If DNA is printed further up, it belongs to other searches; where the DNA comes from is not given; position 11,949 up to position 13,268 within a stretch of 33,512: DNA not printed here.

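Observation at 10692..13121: Three-gene translationally coupled cassette: MT-A70 methyltransferase, permuted SPPY methyltransferase, HNH nuclease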

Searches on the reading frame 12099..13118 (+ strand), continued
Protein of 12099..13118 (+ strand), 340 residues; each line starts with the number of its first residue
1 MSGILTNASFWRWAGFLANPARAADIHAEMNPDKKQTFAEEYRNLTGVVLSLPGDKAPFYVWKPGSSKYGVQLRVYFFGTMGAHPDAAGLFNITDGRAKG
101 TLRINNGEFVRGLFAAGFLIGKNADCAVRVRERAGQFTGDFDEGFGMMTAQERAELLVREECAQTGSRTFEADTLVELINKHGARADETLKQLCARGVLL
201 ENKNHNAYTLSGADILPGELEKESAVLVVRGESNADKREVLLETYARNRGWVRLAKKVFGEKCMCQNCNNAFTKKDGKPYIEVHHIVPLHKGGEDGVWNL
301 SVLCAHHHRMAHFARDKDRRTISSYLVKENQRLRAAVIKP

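Call 55: find_encoding_contigs(protein=P0001, flank=6000, max_places=4)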
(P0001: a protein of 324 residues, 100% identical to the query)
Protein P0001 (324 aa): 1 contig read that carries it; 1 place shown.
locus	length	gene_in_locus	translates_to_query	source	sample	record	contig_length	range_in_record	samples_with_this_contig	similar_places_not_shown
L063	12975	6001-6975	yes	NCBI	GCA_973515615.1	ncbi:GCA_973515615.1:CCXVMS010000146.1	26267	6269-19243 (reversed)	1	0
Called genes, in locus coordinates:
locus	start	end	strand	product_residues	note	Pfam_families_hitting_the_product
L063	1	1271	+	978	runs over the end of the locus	PF00133:tRNA-synt_1, PF01406:tRNA-synt_1e (faint), PF09334:tRNA-synt_1g, PF08264:Anticodon_1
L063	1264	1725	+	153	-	PF01252:Peptidase_A8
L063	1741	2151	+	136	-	PF00334:NDK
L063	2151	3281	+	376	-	PF21016:RlmN_N, PF04055:Radical_SAM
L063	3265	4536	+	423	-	PF04551:GcpE, PF26540:GcpE_C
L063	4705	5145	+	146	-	PF05063:MT-A70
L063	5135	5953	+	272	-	PF01555:N6_N4_Mtase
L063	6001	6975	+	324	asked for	PF01844:HNH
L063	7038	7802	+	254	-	PF12804:NTP_transf_3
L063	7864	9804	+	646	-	PF00270:DEAD (faint), PF13307:Helicase_C_2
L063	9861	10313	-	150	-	-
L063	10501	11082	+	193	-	PF04972:BON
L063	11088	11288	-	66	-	PF00301:Rubredoxin, PF21349:RUBY_RBDX (faint)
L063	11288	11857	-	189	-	-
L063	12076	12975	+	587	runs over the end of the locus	PF00133:tRNA-synt_1 (weak), PF01406:tRNA-synt_1e (faint), PF09334:tRNA-synt_1g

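Call 58: find_encoding_contigs(protein=P0002, flank=7000, max_places=3)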
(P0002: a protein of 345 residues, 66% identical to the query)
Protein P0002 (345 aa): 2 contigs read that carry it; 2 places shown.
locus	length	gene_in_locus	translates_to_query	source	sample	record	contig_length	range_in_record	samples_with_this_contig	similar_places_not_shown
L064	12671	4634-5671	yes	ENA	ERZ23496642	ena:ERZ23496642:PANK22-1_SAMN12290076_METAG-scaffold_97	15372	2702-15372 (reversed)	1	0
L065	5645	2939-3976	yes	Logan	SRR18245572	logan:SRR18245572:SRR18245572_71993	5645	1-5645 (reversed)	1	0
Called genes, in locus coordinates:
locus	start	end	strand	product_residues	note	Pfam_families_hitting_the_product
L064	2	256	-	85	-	?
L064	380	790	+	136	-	PF00334:NDK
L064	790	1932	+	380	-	PF21016:RlmN_N (weak), PF04055:Radical_SAM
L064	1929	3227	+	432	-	PF04551:GcpE, PF26540:GcpE_C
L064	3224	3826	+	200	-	PF05063:MT-A70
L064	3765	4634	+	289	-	PF01555:N6_N4_Mtase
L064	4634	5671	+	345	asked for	PF01844:HNH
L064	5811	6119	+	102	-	PF13442:Cytochrome_CBB3 (weak)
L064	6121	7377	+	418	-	PF07992:Pyr_redox_2, PF13450:NAD_binding_8 (faint), PF21706:FCSD_central, PF09242:FCSD-flav_bind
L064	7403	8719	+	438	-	PF00174:Oxidored_molyb, PF03404:Mo-co_dimer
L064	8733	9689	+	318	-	PF00034:Cytochrom_C, PF13442:Cytochrome_CBB3, PF00034:Cytochrom_C (weak), PF13442:Cytochrome_CBB3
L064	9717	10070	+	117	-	PF13442:Cytochrome_CBB3 (weak)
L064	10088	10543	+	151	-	PF13501:SoxY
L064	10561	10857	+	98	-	PF08770:SoxZ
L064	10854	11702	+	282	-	PF21342:SoxA-TsdA_cyt-c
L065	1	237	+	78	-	?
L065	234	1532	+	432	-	PF04551:GcpE, PF26540:GcpE_C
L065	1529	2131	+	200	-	PF05063:MT-A70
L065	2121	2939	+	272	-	PF01555:N6_N4_Mtase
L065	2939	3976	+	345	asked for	PF01844:HNH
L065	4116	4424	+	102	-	PF13442:Cytochrome_CBB3 (weak)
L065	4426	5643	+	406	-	?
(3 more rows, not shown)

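Call 69: find_encoding_contigs(protein=P0107, flank=4000, max_places=2)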
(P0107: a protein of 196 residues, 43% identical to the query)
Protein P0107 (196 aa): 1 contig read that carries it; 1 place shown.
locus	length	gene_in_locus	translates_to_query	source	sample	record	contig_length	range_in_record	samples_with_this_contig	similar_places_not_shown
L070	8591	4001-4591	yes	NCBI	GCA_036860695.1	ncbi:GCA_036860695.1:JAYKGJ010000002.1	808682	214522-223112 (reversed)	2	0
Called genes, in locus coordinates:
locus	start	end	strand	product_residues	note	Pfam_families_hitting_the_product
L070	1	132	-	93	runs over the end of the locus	PF00936:BMC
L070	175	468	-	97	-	PF03319:EutN_CcmL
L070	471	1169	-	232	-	PF06130:PTAC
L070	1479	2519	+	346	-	PF01073:3Beta_HSD, PF01370:Epimerase, PF02719:Polysacc_synt_2, PF04321:RmlD_sub_bind, PF13460:NAD_binding_10, PF16363:GDP_Man_Dehyd, PF07993:NAD_binding_4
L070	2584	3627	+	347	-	PF01916:DS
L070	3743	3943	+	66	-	-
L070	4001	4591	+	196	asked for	PF17726:DpnI_C, PF01844:HNH (weak)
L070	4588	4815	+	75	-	-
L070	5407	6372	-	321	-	PF00056:Ldh_1_N, PF02866:Ldh_1_C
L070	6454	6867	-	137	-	PF13581:HATPase_c_2, PF02518:HATPase_c (weak)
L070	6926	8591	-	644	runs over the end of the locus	-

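Call 70: find_encoding_contigs(protein=P0028, flank=4000, max_places=2)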
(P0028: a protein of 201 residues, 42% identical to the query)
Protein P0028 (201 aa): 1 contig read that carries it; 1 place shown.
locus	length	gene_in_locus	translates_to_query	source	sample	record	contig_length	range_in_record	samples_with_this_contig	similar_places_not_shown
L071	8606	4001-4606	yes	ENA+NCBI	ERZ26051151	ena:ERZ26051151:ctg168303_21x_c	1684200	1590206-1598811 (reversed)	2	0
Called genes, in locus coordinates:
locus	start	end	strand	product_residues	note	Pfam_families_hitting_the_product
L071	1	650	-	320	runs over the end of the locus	PF02628:COX15-CtaA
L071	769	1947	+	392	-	PF06155:GBBH-like_N (weak), PF02668:TauD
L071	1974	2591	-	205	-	PF00484:Pro_CA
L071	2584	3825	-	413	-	PF04422:FrhB_FdhB_N, PF04432:FrhB_FdhB_C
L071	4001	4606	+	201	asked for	PF01844:HNH (weak)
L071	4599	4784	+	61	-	-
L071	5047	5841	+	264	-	PF00520:Ion_trans, PF08016:PKD_channel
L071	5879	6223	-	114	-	PF02021:UPF0102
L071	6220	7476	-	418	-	PF04348:LppC (weak)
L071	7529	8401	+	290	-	PF00590:TP_methylase, PF23016:RsmI_C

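Call 71: find_encoding_contigs(protein=P0111, flank=4000, max_places=2)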
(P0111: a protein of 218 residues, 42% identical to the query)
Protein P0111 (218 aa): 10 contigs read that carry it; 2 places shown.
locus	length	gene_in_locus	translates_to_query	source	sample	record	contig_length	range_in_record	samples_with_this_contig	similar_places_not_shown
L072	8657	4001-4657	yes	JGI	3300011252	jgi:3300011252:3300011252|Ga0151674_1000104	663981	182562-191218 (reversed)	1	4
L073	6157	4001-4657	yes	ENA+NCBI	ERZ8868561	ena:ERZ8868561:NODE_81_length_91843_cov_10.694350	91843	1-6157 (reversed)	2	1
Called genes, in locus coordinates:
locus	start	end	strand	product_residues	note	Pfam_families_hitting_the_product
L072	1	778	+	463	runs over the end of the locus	PF18073:Zn_ribbon_LapB (weak), PF03796:DnaB_C (faint), PF06745:ATPase, PF13481:AAA_25, PF13191:AAA_16 (weak), PF13541:ChlI, PF05362:Lon_C (weak)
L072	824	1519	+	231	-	PF02674:Colicin_V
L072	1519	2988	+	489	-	PF13522:GATase_6, PF13537:GATase_7, PF00156:Pribosyltran (weak)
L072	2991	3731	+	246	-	PF00106:adh_short, PF08659:KR, PF13561:adh_short_C2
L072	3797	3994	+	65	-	-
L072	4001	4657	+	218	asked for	PF17726:DpnI_C, PF01844:HNH (weak)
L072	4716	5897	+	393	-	-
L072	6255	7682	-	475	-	PF00005:ABC_tran (faint), PF00025:Arf (faint), PF01926:MMR_HSR1, PF02421:FeoB_N, PF01926:MMR_HSR1, PF02421:FeoB_N, PF00009:GTP_EFTU, PF14714:KH_dom-like, +6 more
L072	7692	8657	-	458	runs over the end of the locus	PF01011:PQQ (weak), PF07774:EMC1_C (faint), PF13360:PQQ_2, PF13570:Beta-prop_ACSF4, PF25293:Beta-prop_EMC1_N, PF13570:Beta-prop_ACSF4 (weak)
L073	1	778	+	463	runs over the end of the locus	PF18073:Zn_ribbon_LapB (weak), PF03796:DnaB_C (faint), PF06745:ATPase, PF13481:AAA_25, PF13191:AAA_16 (weak), PF13541:ChlI, PF05362:Lon_C (weak)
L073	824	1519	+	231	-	PF02674:Colicin_V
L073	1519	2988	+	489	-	PF13522:GATase_6, PF13537:GATase_7, PF00156:Pribosyltran (weak)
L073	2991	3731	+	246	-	PF00106:adh_short, PF08659:KR, PF13561:adh_short_C2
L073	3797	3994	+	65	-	-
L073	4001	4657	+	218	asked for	PF17726:DpnI_C, PF01844:HNH (weak)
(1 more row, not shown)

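Call 78: search_protein_families(library=pfam, alignment_id=A2, max_evalue=1)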
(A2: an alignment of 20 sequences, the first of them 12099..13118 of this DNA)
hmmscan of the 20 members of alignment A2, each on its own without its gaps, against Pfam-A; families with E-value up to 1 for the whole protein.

A. member 1, window:12099-13118:+ (340 aa): 4 families
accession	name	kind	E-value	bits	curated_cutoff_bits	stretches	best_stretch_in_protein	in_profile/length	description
PF01844.29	HNH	-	3.3e-08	34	21.4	1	265-312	1-45/47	HNH endonuclease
PF13391.12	HNH_2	-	0.051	13.9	21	1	276-310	6-57/66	HNH endonuclease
PF25051.1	WHD_MCM8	-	0.17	12.4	26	1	148-211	12-79/80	MCM8 winged helix domain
PF14279.12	HNH_5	-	0.25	11.7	27.5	0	265-305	1-37/56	HNH endonuclease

B. families by the number of members that match (of 20 scanned): 17 families
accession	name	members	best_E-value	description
PF01844.29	HNH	20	6.9e-09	HNH endonuclease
PF13391.12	HNH_2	18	0.0063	HNH endonuclease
PF14279.12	HNH_5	8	0.0014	HNH endonuclease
PF16678.12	UBA_HOIP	3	0.0068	HOIP UBA domain pair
PF17969.6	Ldt_C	2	0.15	L,D-transpeptidase C-terminal domain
PF19276.4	HD_assoc_2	1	0.022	HD associated region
PF06436.16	Pneumovirus_M2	1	0.03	Pneumovirus matrix protein 2 (M2)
PF14890.11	Intein_splicing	1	0.03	Intein splicing domain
PF07246.16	Phlebovirus_NSM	1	0.035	Phlebovirus nonstructural protein NS-M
PF24032.1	YQBQ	1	0.058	YQBQ-like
PF16786.11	RecA_dep_nuc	1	0.1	Recombination enhancement, RecA-dependent nuclease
PF19788.4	DUF6272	1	0.1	Family of unknown function (DUF6272)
PF22192.2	GtgE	1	0.11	GtgE peptidase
PF25051.1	WHD_MCM8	1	0.17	MCM8 winged helix domain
PF01047.28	MarR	1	0.17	MarR family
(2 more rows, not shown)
